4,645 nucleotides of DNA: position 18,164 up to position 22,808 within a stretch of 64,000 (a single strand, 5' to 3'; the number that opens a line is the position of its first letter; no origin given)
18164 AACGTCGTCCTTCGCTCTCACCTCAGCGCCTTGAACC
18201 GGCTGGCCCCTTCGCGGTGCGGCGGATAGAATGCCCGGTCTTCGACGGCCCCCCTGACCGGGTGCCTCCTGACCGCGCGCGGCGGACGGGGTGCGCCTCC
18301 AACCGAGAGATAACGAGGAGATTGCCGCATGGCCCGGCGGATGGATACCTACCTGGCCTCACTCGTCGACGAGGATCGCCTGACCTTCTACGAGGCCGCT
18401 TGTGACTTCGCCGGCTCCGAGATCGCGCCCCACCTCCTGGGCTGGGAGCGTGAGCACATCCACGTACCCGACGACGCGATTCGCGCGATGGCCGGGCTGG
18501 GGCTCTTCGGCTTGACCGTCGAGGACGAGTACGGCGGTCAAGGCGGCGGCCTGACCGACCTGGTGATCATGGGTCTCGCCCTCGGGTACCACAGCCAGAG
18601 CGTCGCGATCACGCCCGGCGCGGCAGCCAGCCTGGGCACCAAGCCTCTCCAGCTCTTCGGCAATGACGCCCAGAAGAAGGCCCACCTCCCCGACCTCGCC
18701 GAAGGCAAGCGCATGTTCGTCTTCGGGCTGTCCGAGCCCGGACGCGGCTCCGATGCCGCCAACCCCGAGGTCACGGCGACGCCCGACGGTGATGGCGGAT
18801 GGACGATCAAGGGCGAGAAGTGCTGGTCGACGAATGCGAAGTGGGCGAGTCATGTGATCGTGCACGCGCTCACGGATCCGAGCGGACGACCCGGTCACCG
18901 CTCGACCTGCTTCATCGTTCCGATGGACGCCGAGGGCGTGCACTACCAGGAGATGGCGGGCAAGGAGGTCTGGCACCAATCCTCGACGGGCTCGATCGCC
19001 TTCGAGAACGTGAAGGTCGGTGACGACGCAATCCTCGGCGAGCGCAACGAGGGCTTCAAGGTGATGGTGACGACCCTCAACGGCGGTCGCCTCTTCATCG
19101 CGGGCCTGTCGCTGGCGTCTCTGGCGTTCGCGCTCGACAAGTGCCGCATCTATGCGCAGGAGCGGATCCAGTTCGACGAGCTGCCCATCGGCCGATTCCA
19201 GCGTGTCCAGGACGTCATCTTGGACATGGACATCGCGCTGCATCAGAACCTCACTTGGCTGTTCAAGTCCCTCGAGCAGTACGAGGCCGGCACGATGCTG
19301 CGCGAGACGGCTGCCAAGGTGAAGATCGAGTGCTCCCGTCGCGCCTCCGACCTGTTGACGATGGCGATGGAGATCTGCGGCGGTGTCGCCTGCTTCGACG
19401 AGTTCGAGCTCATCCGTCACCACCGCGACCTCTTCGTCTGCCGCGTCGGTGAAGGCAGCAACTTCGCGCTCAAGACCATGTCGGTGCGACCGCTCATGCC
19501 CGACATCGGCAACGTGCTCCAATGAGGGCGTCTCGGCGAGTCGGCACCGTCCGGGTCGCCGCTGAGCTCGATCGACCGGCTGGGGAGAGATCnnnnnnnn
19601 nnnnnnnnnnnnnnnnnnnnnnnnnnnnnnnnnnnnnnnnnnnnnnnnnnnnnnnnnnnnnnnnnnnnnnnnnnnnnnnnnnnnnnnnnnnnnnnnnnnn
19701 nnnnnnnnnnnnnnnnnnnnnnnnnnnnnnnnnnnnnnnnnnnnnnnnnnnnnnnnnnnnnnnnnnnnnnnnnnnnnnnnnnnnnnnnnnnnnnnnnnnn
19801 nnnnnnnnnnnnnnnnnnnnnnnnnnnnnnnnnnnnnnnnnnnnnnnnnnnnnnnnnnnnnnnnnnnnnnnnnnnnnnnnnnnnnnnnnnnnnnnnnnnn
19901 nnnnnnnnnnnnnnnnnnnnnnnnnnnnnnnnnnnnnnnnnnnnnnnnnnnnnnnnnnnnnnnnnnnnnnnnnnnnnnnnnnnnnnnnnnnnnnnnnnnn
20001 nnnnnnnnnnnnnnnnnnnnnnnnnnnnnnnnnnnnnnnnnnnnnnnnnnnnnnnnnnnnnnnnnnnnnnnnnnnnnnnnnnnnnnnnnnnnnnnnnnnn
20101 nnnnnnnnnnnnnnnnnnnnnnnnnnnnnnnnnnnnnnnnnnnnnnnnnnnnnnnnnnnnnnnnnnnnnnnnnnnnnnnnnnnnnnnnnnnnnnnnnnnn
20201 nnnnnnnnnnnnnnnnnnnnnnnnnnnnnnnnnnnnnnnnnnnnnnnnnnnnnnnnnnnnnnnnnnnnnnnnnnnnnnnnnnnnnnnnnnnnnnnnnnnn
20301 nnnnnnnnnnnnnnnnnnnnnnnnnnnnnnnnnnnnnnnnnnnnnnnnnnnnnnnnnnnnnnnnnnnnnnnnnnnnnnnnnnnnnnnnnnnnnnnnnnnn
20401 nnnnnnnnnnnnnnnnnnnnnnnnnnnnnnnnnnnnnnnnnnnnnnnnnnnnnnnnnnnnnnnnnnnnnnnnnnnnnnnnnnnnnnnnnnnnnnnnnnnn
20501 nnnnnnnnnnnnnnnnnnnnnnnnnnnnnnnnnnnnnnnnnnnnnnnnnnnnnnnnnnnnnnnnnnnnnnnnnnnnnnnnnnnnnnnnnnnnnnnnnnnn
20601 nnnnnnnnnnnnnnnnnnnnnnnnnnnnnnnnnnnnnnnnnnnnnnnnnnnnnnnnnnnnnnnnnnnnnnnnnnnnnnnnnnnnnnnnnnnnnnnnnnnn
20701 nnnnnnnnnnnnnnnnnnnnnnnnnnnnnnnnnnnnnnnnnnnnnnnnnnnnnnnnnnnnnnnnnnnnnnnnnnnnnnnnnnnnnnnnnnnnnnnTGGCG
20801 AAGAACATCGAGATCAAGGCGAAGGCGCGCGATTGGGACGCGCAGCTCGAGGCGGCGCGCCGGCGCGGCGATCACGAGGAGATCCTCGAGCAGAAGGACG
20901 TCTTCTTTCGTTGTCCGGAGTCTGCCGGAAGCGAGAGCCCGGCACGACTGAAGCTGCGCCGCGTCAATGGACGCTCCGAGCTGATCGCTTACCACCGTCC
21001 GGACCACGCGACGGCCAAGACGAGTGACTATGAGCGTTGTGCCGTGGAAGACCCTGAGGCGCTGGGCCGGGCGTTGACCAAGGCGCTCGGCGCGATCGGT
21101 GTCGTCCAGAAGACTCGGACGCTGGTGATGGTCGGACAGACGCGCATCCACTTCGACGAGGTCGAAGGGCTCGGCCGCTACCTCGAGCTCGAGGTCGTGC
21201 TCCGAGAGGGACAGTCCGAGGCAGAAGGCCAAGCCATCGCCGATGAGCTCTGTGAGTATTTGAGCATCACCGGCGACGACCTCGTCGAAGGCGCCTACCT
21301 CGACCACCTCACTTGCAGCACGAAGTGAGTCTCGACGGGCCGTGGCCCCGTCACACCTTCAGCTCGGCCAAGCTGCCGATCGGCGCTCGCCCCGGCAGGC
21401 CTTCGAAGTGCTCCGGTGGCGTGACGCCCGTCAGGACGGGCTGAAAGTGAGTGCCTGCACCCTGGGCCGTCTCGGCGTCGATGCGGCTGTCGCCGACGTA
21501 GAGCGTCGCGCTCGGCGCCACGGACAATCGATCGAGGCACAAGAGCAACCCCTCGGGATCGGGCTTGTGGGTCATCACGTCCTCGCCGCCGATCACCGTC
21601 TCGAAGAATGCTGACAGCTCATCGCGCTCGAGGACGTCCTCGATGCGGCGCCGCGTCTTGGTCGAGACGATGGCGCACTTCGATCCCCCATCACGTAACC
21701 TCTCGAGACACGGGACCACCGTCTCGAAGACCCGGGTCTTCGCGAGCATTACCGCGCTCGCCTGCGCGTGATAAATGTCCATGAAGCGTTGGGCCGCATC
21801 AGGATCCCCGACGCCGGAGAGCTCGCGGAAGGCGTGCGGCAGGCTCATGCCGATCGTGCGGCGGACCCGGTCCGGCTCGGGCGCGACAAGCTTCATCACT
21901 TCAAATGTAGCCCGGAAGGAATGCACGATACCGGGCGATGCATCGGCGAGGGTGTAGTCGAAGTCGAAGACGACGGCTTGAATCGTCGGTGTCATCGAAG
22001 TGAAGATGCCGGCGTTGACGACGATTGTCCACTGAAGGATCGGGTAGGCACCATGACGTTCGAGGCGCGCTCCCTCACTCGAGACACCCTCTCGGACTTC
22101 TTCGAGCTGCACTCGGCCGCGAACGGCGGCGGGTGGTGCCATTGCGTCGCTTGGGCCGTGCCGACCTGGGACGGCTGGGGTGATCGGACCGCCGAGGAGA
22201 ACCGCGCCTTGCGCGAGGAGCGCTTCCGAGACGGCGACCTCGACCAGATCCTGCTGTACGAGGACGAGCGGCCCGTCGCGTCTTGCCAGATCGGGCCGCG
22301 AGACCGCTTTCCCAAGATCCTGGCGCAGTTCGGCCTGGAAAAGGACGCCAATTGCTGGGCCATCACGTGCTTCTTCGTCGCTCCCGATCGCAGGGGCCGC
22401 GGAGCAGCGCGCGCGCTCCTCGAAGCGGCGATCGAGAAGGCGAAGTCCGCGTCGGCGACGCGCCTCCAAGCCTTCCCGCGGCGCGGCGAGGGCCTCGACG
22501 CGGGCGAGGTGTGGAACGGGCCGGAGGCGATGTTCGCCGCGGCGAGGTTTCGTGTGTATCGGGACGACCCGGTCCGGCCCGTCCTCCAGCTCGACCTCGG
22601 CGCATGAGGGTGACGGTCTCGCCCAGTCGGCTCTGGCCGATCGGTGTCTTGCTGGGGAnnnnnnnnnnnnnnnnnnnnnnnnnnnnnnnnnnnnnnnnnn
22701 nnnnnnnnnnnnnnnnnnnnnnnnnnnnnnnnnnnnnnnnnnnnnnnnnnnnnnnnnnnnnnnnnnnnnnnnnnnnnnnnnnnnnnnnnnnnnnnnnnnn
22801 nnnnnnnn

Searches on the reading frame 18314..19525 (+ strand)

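Call 25: search_protein_families(library=pfam, proteins=[window:18314-19525:+], max_evalue=0.00001)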
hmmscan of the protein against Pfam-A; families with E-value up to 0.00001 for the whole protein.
window:18314-19525:+ (403 aa): 3 families
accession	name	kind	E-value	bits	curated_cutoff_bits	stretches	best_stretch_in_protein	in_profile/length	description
PF02771.21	Acyl-CoA_dh_N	-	4.6e-25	88.6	22.9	1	20-132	2-113/113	Acyl-CoA dehydrogenase, N-terminal domain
PF00441.29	Acyl-CoA_dh_1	-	1.2e-20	74.6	22.4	1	245-383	1-138/150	Acyl-CoA dehydrogenase, C-terminal domain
PF02770.24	Acyl-CoA_dh_M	-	1.6e-19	70.3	33.3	1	137-233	2-97/97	Acyl-CoA dehydrogenase, middle domain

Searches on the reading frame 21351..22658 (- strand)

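Call 25: search_protein_families(library=pfam, proteins=[window:21351-22658:-], max_evalue=0.00001)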
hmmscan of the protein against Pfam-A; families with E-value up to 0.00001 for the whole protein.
window:21351-22658:- (435 aa): 4 families
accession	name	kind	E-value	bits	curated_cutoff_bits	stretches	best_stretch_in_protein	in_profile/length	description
PF13419.12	HAD_2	-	1.9e-36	126.2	23.8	1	229-405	1-175/178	Haloacid dehalogenase-like hydrolase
PF00702.32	Hydrolase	-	3.4e-22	80.2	26.4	1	226-402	1-191/191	haloacid dehalogenase-like hydrolase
PF13242.12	Hydrolase_like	-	3.5e-07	30.5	22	1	364-420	3-60/75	HAD-hyrolase-like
PF12710.13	HAD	-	4.5e-07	30.9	27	1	229-397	1-187/189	haloacid dehalogenase-like hydrolase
